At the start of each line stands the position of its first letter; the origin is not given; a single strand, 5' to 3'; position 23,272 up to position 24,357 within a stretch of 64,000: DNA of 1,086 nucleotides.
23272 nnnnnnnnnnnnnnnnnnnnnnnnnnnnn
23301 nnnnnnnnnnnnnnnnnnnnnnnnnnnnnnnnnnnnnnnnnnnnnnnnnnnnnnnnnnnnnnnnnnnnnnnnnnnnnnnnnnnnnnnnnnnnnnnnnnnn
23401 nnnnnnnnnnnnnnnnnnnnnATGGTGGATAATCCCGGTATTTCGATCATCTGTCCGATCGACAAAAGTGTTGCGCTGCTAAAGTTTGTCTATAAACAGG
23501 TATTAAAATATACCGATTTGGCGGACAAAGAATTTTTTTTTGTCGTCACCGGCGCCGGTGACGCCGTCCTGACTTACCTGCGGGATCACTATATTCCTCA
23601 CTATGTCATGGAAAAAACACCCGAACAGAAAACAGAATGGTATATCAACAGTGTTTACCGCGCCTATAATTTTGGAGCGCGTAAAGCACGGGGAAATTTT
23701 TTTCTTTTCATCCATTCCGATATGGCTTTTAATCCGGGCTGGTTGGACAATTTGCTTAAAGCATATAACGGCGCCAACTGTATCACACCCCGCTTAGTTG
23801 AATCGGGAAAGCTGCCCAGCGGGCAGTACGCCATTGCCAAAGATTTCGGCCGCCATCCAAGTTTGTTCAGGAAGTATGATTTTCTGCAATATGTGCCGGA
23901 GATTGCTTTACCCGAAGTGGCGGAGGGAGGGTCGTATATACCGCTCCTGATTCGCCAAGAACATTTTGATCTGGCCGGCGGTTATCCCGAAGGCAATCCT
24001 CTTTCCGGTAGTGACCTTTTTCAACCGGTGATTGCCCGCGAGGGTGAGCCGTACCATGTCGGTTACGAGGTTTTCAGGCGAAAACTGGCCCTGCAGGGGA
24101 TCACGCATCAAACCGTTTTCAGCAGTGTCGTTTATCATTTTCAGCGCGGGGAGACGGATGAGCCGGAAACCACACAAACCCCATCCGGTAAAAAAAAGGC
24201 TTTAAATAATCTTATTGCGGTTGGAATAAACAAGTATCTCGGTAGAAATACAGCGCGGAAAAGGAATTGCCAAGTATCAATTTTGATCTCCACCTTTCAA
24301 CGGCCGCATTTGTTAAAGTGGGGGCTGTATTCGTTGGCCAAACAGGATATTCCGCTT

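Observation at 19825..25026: Modular duplication and fusion of glycosyltransferase domains (A | DXD–GT2–D | D'–A')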

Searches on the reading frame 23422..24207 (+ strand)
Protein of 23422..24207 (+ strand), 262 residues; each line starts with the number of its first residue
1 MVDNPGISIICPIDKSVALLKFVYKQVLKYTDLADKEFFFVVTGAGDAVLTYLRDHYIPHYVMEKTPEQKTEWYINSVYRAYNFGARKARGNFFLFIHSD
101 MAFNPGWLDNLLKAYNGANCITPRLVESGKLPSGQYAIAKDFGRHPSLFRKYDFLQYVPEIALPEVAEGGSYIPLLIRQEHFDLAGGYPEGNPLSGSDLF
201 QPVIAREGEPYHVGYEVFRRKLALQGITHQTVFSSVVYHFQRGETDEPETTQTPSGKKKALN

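Call 56: search_protein_families(library=pfam, proteins=[window:23422-24207:+], max_evalue=1)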
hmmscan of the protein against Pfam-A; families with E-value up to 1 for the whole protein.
window:23422-24207:+ (262 aa): 3 families
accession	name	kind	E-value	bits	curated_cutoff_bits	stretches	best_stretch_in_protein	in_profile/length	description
PF00535.33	Glycos_transf_2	-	4.5e-06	27.1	23.3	1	79-117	67-105/168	Glycosyl transferase family 2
PF10111.15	Glyco_tranf_2_2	-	0.088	12.7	27.3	1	22-113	14-104/276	Glycosyltransferase like family 2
PF18223.6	PilJ_C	-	0.091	13.6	26.7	1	59-112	28-77/95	Pili PilJ C-terminal domain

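Call 70: search_protein_representatives(protein=window:23422-24207:+)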
Query: 262 residues. Proteins with E-value up to 0.001 (for the whole library): 505; up to 1e-10: 241; up to 1e-30: 90. The best 150 are listed.
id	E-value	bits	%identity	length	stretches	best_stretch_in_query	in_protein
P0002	1.3e-139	480.5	80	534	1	4-259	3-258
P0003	2.1e-102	358.4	62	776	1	4-247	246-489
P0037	8.1e-94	330.3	61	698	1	4-246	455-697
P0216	4.6e-90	318.0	47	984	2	4-250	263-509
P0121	4.7e-87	308.1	54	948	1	4-253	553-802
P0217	9.6e-81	287.4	48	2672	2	4-248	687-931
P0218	8.3e-80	284.3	53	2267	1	4-252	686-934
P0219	1.7e-78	280.1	52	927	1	5-252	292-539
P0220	3.9e-78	278.9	52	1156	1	4-250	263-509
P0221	2.9e-75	269.4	50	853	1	1-248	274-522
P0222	5.0e-75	268.7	51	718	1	7-248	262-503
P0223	4.4e-74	265.6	51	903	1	4-246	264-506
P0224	1.8e-73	263.6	48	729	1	2-249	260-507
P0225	2.7e-73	263.0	49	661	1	5-248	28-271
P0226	1.0e-70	254.5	49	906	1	5-249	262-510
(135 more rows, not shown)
